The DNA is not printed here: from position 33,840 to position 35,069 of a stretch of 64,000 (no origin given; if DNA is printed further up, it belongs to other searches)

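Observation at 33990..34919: DUF35 scaffold domain fused to a divergent guanylate-kinase-like kinase at the end of a mevalonate operon that has no recognisable second kinase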

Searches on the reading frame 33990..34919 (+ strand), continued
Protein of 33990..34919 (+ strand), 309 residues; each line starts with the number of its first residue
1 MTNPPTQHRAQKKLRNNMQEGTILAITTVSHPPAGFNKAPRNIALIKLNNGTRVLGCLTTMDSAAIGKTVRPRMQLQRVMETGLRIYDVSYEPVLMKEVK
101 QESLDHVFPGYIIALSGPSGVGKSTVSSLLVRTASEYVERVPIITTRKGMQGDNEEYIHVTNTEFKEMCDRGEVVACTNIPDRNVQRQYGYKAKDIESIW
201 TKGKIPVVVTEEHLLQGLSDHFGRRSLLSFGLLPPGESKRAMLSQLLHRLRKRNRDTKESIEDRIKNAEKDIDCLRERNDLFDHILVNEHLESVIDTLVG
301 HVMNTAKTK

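Call 41: find_encoding_contigs(protein=P0132, flank=10000, max_places=3)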
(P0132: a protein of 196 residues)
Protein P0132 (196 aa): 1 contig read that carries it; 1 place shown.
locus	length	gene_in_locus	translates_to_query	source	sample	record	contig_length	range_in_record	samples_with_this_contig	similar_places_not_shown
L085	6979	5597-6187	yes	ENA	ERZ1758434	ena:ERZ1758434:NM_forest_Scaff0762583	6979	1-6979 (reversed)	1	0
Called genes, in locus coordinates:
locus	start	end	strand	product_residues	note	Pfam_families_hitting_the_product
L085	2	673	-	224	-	?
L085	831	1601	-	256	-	PF13462:Thioredoxin_4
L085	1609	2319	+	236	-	PF03808:Glyco_tran_WecG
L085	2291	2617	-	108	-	-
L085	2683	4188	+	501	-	PF01663:Phosphodiest (faint), PF01676:Metalloenzyme, PF06415:iPGM_N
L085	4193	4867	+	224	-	PF01255:Prenyltransf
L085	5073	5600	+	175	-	PF00300:His_Phos_1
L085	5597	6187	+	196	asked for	PF00625:Guanylate_kin, PF13401:AAA_22 (faint)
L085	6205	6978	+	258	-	?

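Call 42: find_encoding_contigs(protein=P0131, flank=10000, max_places=3)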
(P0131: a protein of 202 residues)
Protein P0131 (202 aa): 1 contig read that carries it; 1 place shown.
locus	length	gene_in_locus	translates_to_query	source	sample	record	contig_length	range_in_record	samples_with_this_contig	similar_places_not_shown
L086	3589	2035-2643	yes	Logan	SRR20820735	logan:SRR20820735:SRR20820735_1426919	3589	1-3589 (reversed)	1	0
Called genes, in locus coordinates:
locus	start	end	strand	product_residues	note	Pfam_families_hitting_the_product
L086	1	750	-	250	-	?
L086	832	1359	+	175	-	PF00293:NUDIX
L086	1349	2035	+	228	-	PF01255:Prenyltransf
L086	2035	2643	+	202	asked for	PF00625:Guanylate_kin (faint)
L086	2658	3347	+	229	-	PF00027:cNMP_binding, PF13545:HTH_Crp_2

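Call 43: find_encoding_contigs(protein=P0135, flank=10000, max_places=3)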
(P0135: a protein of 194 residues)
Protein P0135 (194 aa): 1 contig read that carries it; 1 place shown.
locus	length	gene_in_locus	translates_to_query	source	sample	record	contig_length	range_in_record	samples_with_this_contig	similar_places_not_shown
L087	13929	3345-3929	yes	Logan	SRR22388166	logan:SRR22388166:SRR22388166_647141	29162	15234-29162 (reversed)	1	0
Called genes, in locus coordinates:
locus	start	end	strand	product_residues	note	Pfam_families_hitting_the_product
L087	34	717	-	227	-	PF13462:Thioredoxin_4, PF13098:Thioredoxin_2 (faint), PF01323:DSBA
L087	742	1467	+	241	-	PF03808:Glyco_tran_WecG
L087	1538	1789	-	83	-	-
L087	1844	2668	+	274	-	PF00300:His_Phos_1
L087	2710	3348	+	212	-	PF00300:His_Phos_1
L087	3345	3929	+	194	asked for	PF00625:Guanylate_kin (weak)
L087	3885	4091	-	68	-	-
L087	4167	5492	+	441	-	PF02350:Epimerase_2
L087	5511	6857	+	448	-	PF04932:Wzy_C (faint)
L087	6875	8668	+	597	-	PF00117:GATase, PF07722:Peptidase_C26 (faint), PF02540:NAD_synthase (faint), PF00958:GMP_synt_C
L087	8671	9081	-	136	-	-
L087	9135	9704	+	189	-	PF04542:Sigma70_r2, PF08281:Sigma70_r4_2, PF04545:Sigma70_r4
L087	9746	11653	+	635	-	PF04773:FecR (weak), PF18915:DUF5667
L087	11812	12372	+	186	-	PF08207:EFP_N, PF01132:EFP, PF09285:Elong-fact-P_C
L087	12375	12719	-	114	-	-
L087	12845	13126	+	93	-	-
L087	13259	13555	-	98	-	-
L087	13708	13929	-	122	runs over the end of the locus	-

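Call 51: find_homologous_proteins(query=P0131, max_evalue=1e-10)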
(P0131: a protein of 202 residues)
Query P0131 (202 aa): 119 proteins with E <= 1e-10 among 326 candidates.
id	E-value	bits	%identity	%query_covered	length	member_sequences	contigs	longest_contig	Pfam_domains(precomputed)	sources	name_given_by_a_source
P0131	4.2e-128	442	100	100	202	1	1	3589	PF00625.28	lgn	-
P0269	9.8e-49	184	49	97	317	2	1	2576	PF01796.24,PF00625.28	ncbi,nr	ncbi:MAG: OB-fold domain-containing protein [Candidatus Peribacteraceae bacterium]|nr:OB-fold domain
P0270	1.0e-45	174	46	96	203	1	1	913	PF00625.28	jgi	jgi:guanylate kinase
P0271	1.4e-45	173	49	98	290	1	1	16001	PF01796.24,PF00625.28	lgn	-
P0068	1.4e-45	173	46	96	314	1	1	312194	PF01796.24,PF00625.28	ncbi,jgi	jgi:guanylate kinase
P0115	2.0e-45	173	48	93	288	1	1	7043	PF01796.24,PF00625.28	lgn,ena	-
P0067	2.2e-45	173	47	95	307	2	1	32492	PF01796.24,PF00625.28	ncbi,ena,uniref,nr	ncbi:hypothetical protein A3A39_00270 [Candidatus Kaiserbacteria bacterium RIFCSPLOWO2_01_FULL_54_13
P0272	3.8e-45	172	47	97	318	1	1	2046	PF01796.24,PF00625.28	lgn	-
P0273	1.0e-44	170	46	99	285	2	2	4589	PF01796.24,PF00625.28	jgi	jgi:guanylate kinase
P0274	1.1e-44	170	46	93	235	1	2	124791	PF13401.13,PF00625.28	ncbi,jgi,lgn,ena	-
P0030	3.9e-44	169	48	93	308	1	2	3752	PF01796.24,PF00625.28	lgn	-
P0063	7.4e-44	168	45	99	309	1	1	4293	PF01796.24,PF13401.13,PF00625.28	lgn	-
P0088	1.2e-43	167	45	93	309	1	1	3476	PF01796.24,PF13401.13,PF00625.28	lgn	-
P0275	2.5e-43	166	45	95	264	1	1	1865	PF00625.28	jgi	jgi:guanylate kinase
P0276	4.6e-43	165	45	93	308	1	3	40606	PF01796.24,PF00625.28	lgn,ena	-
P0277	5.1e-43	165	46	98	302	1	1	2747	PF00625.28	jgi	jgi:guanylate kinase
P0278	6.7e-43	165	44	95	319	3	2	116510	PF01796.24,PF00625.28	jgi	-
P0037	9.4e-43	164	44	98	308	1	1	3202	PF01796.24,PF00625.28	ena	-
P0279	1.0e-42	164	44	96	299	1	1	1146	PF00005.34,PF00625.28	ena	-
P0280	1.1e-42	164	44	93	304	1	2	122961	PF01796.24,PF00625.28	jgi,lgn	jgi:guanylate kinase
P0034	1.1e-42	164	46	93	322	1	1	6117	PF01796.24,PF00625.28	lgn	-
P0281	1.4e-42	164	44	93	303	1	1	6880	PF01796.24,PF13401.13,PF00625.28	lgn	-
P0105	1.5e-42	164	47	93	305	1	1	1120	PF01796.24,PF13401.13,PF00625.28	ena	-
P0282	1.5e-42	163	45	95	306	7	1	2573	PF01796.24,PF00625.28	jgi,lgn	jgi:guanylate kinase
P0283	1.8e-42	163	44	93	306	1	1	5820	PF01796.24,PF00625.28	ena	-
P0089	1.8e-42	163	45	96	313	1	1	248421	PF01796.24,PF00625.28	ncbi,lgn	-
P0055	2.3e-42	163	46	93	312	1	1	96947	PF01796.24,PF00005.34,PF00625.28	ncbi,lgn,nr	ncbi:OB-fold domain-containing protein [Patescibacteria group bacterium]|nr:OB-fold domain-containin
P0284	2.5e-42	163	45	95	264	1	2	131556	PF00625.28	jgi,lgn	-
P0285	3.3e-42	162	44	96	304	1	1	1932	PF01796.24,PF13401.13,PF00625.28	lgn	-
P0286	3.4e-42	162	44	97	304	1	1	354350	PF01796.24,PF00005.34,PF13401.13,PF00625.28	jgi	jgi:guanylate kinase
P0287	4.0e-42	162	46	93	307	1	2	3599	PF01796.24,PF00625.28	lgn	-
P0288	4.3e-42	162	47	93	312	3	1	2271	PF01796.24,PF00625.28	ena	-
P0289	4.4e-42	162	45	97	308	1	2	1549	PF01796.24,PF00625.28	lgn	-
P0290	4.5e-42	162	45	95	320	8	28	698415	PF01796.24,PF00625.28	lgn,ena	-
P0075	6.0e-42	161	45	95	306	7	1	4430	PF01796.24,PF00625.28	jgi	jgi:guanylate kinase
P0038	6.5e-42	161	44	93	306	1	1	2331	PF01796.24,PF00625.28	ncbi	-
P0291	8.6e-42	161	44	93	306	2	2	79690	PF01796.24,PF00625.28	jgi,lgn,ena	-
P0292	1.0e-41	161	46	93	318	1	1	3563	PF00625.28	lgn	-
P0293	1.1e-41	161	44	95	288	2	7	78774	PF01796.24,PF00625.28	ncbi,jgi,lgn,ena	-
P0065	1.2e-41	161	44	98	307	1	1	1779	PF01796.24,PF00625.28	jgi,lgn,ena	-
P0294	1.3e-41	160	46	95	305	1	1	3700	PF01796.24,PF00625.28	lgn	-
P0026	1.5e-41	160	44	98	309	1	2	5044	PF01796.24,PF00625.28,PF13238.13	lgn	-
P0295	1.5e-41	160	45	93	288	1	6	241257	PF01796.24,PF00625.28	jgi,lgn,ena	-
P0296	1.6e-41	160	46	93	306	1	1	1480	PF01796.24,PF00625.28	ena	-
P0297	1.9e-41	160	44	95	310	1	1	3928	PF01796.24,PF13401.13,PF00625.28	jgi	jgi:guanylate kinase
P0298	1.9e-41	160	43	95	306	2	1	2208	PF01796.24,PF00625.28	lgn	-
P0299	2.1e-41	160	44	95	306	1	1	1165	PF01796.24,PF00625.28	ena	-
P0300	2.2e-41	160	43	95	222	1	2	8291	PF13401.13,PF00625.28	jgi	jgi:guanylate kinase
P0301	2.5e-41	159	44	95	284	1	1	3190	PF01796.24,PF13401.13,PF00625.28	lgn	-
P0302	2.8e-41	159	45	95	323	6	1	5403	PF01796.24,PF00625.28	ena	-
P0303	2.9e-41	159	44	93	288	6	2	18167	PF01796.24,PF00625.28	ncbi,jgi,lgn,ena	-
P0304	3.1e-41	159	44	95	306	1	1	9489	PF01796.24,PF13401.13,PF00625.28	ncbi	-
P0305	4.0e-41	159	46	82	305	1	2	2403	PF01796.24,PF00625.28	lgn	-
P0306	4.9e-41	159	44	96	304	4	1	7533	PF00625.28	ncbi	-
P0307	5.3e-41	158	46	93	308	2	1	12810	PF00625.28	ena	-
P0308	6.5e-41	158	44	95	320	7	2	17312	PF01796.24,PF00625.28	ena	-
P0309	7.5e-41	158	41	98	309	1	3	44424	PF01796.24,PF13401.13,PF00625.28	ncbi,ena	-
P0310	8.5e-41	158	45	96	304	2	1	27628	PF01796.24,PF13401.13,PF00625.28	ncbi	-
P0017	8.7e-41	158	44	93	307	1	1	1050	PF01796.24,PF00625.28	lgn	-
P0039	1.1e-40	157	43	98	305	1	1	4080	PF01796.24,PF13401.13,PF00625.28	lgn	-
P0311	1.4e-40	157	43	98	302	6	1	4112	PF00625.28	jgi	jgi:guanylate kinase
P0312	1.6e-40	157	45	93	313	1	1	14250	PF01796.24,PF00625.28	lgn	-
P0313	1.7e-40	157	44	93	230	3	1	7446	PF00625.28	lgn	-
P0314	1.8e-40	157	46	96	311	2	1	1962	PF00625.28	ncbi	-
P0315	2.6e-40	156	42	98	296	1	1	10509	PF01796.24,PF00625.28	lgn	-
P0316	3.1e-40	156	45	93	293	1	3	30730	PF01796.24,PF00005.34,PF00625.28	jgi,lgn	-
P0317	3.2e-40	156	45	97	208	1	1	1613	PF13401.13,PF00625.28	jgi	jgi:guanylate kinase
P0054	3.8e-40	156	45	93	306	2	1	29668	PF01796.24,PF00625.28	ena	-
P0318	3.8e-40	156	45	95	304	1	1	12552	PF01796.24,PF00625.28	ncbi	-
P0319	4.4e-40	155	44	90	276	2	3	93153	PF13401.13,PF00625.28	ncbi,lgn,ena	-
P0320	4.5e-40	155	42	98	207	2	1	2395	PF13401.13,PF00625.28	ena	-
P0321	5.0e-40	155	44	93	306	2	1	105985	PF01796.24,PF00625.28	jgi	jgi:guanylate kinase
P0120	5.1e-40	155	42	96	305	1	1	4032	PF01796.24,PF13401.13,PF00625.28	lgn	-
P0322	5.1e-40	155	44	97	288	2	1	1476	PF01796.24,PF00625.28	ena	-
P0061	6.2e-40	155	46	93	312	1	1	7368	PF01796.24,PF00625.28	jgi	-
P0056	6.5e-40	155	43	97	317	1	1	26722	PF01796.24,PF00625.28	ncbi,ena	-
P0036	6.8e-40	155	44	93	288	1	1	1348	PF01796.24,PF00625.28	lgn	-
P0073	9.4e-40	154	42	96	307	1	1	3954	PF01796.24,PF13401.13,PF00625.28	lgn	-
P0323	1.0e-39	154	41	99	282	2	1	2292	PF13401.13,PF00625.28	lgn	-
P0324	1.1e-39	154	43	95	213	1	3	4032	PF00625.28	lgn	-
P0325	1.1e-39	154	44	97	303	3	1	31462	PF01796.24,PF00625.28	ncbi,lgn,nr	ncbi:MAG: OB-fold domain-containing protein [Candidatus Peribacteraceae bacterium]|nr:OB-fold domain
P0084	1.4e-39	154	44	93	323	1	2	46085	PF01796.24,PF00625.28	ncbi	-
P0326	1.7e-39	153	41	93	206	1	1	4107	PF13401.13,PF00625.28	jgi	jgi:guanylate kinase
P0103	1.8e-39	153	41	98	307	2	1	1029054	PF01796.24,PF00625.28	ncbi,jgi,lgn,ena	ncbi:MAG: OB-fold domain-containing protein [Candidatus Peribacteraceae bacterium]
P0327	3.0e-39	153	42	98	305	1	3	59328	PF01796.24,PF00625.28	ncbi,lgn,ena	-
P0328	3.9e-39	152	45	93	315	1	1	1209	PF00625.28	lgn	-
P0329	4.3e-39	152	41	96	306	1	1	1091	PF01796.24,PF13401.13,PF00625.28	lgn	-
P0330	7.4e-39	151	44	85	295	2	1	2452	PF01796.24,PF00625.28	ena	-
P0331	7.5e-39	151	42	93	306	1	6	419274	PF01796.24,PF00625.28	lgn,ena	-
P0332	8.4e-39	151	42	93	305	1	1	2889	PF01796.24,PF13401.13,PF00625.28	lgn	-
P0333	8.5e-39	151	44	93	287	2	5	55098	PF01796.24,PF00625.28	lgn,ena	-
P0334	1.0e-38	151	42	93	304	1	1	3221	PF01796.24,PF13401.13,PF00625.28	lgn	-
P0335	1.1e-38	151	43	93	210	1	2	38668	PF13401.13,PF00625.28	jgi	jgi:guanylate kinase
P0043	1.2e-38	151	45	93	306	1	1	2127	PF01796.24,PF00625.28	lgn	-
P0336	1.3e-38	151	40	98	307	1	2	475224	PF01796.24,PF13401.13,PF00625.28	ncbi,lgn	-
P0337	1.7e-38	150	45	97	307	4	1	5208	PF01796.24,PF00625.28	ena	-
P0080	2.7e-38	150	43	93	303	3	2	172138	PF01796.24,PF13401.13,PF00625.28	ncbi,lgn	-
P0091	3.1e-38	149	42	96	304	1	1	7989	PF01796.24,PF13401.13,PF00625.28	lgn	-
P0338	5.2e-38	149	43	93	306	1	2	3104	PF01796.24,PF13401.13,PF00625.28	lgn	-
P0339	5.4e-38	149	50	82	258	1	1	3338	PF01796.24,PF00625.28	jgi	-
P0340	7.5e-38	148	42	93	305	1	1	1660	PF01796.24,PF00625.28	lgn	-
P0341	7.7e-38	148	43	93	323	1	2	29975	PF01796.24,PF00625.28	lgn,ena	-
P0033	1.9e-37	147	41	93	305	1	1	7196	PF01796.24,PF13401.13,PF00625.28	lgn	-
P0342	2.3e-37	147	42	97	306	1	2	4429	PF01796.24,PF00625.28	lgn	-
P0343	3.0e-36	143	41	96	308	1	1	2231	PF01796.24,PF00625.28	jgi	jgi:guanylate kinase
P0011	3.1e-36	143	40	93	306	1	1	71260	PF01796.24,PF00625.28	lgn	-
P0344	6.2e-36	142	40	98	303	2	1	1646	PF01796.24,PF13401.13,PF00625.28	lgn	-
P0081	7.5e-36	142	40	97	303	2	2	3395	PF01796.24,PF13401.13,PF03193.23,PF00625.28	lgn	-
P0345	1.7e-35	140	40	93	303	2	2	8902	PF01796.24,PF13401.13,PF00625.28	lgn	-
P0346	2.4e-35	140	41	93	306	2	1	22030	PF01796.24,PF00625.28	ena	-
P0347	3.6e-35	139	41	93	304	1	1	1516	PF01796.24,PF13401.13,PF00625.28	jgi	jgi:guanylate kinase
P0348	4.6e-35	139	40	95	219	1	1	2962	PF00625.28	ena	-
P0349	6.1e-35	139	39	98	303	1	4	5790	PF00625.28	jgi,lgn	jgi:guanylate kinase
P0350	2.3e-34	137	45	80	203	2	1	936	PF13401.13,PF00625.28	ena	-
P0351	9.8e-34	135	42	94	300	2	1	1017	PF01796.24,PF00005.34,PF13401.13,PF00625.28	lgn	-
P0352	4.6e-33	133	40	90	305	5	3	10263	PF01796.24,PF00625.28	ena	-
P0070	3.3e-32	130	40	92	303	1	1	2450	PF01796.24,PF00625.28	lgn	-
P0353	3.4e-32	130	38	98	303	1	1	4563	PF01796.24,PF13401.13,PF00625.28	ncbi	-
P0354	8.7e-32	128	40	90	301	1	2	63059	PF01796.24,PF00625.28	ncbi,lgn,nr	ncbi:OB-fold domain-containing protein [Candidatus Peregrinibacteria bacterium]|nr:OB-fold domain-co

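Call 52: find_encoding_contigs(protein=P0274, flank=10000, max_places=2)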
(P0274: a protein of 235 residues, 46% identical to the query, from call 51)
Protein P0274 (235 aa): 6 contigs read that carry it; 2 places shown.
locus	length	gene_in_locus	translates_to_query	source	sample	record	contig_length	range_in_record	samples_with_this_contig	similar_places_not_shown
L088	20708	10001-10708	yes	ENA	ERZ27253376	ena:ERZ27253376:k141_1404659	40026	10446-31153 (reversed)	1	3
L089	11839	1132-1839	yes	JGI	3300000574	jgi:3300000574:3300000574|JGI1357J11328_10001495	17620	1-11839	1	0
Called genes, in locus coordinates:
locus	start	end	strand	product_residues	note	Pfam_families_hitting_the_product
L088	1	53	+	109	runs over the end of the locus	-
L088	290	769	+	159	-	PF01245:Ribosomal_L19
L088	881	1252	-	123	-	-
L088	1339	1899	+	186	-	PF01923:Cob_adeno_trans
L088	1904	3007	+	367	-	PF11141:DUF2914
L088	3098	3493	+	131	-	PF14325:DUF4383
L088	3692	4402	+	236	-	PF00535:Glycos_transf_2, PF10111:Glyco_tranf_2_2 (faint), PF13641:Glyco_tranf_2_3, PF13632:Glyco_trans_2_3, PF02709:Glyco_transf_7C (weak)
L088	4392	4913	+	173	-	-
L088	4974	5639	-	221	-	-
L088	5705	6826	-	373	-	PF13439:Glyco_transf_4, PF13579:Glyco_trans_4_4, PF20706:GT4-conflict, PF00534:Glycos_transf_1, PF13692:Glyco_trans_1_4, PF13524:Glyco_trans_1_2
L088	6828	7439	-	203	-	PF09335:VTT_dom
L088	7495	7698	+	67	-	-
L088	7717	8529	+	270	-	PF04402:SIMPL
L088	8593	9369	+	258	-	PF18916:Lycopene_cyc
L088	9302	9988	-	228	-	PF01255:Prenyltransf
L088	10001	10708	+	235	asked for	PF00625:Guanylate_kin, PF13401:AAA_22 (faint)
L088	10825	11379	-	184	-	-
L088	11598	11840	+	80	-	PF00584:SecE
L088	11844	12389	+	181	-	PF02357:NusG, PF00467:KOW (weak)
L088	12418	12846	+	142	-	PF03946:Ribosomal_L11_N, PF00298:Ribosomal_L11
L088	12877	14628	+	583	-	PF03485:Arg_tRNA_synt_N, PF00750:tRNA-synt_1d, PF05746:DALR_1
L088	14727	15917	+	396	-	-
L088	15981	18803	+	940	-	PF00133:tRNA-synt_1, PF09334:tRNA-synt_1g (weak), PF08264:Anticodon_1, PF19302:DUF5915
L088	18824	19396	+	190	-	PF11967:RecO_N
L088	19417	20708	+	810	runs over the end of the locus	PF09364:XFP_N, PF03894:XFP, PF09363:XFP_C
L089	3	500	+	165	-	?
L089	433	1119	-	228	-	PF01255:Prenyltransf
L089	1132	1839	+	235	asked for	PF00625:Guanylate_kin, PF13401:AAA_22 (faint)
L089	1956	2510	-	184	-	-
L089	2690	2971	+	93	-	PF00584:SecE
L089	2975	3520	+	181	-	PF02357:NusG, PF00467:KOW (weak)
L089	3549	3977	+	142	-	PF03946:Ribosomal_L11_N, PF00298:Ribosomal_L11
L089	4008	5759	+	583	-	PF03485:Arg_tRNA_synt_N, PF00750:tRNA-synt_1d, PF05746:DALR_1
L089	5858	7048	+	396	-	-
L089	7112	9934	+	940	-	PF00133:tRNA-synt_1, PF09334:tRNA-synt_1g (weak), PF08264:Anticodon_1, PF19302:DUF5915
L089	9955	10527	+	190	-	PF11967:RecO_N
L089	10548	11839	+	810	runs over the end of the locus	PF09364:XFP_N, PF03894:XFP, PF09363:XFP_C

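Call 53: find_encoding_contigs(protein=P0335, flank=10000, max_places=2)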
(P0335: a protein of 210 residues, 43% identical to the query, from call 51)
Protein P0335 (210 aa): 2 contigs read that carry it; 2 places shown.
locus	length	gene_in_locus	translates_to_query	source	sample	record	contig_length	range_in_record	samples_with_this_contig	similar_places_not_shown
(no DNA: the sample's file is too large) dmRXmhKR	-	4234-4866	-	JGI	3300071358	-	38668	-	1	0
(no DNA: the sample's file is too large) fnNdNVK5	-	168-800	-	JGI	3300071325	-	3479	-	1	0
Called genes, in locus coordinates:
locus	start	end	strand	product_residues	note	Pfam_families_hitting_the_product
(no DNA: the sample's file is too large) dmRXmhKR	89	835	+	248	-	PF03808:Glyco_tran_WecG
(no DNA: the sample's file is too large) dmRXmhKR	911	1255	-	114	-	-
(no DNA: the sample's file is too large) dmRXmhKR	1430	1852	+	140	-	-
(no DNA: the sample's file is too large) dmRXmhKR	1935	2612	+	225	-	PF01255:Prenyltransf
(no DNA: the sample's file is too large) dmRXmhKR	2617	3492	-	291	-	PF00348:polyprenyl_synt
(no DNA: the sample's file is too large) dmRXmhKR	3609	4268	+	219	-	PF00300:His_Phos_1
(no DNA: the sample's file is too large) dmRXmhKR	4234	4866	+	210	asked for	PF00625:Guanylate_kin, PF13401:AAA_22 (faint)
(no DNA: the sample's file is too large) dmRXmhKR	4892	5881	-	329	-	PF01073:3Beta_HSD (weak), PF01370:Epimerase, PF02719:Polysacc_synt_2, PF04321:RmlD_sub_bind (weak), PF07993:NAD_binding_4 (faint), PF16363:GDP_Man_Dehyd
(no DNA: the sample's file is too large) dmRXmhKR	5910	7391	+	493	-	PF04932:Wzy_C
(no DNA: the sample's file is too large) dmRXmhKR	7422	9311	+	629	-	PF00117:GATase, PF07722:Peptidase_C26, PF02540:NAD_synthase (weak), PF00958:GMP_synt_C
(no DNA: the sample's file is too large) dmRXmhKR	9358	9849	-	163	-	-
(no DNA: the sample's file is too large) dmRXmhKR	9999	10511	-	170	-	-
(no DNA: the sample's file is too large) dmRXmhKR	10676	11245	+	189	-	PF04542:Sigma70_r2, PF08281:Sigma70_r4_2, PF04545:Sigma70_r4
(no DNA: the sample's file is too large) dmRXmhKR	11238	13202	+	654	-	PF18915:DUF5667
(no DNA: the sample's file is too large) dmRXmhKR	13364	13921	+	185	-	PF08207:EFP_N, PF01132:EFP, PF09285:Elong-fact-P_C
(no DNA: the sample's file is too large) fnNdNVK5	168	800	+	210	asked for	PF00625:Guanylate_kin, PF13401:AAA_22 (faint)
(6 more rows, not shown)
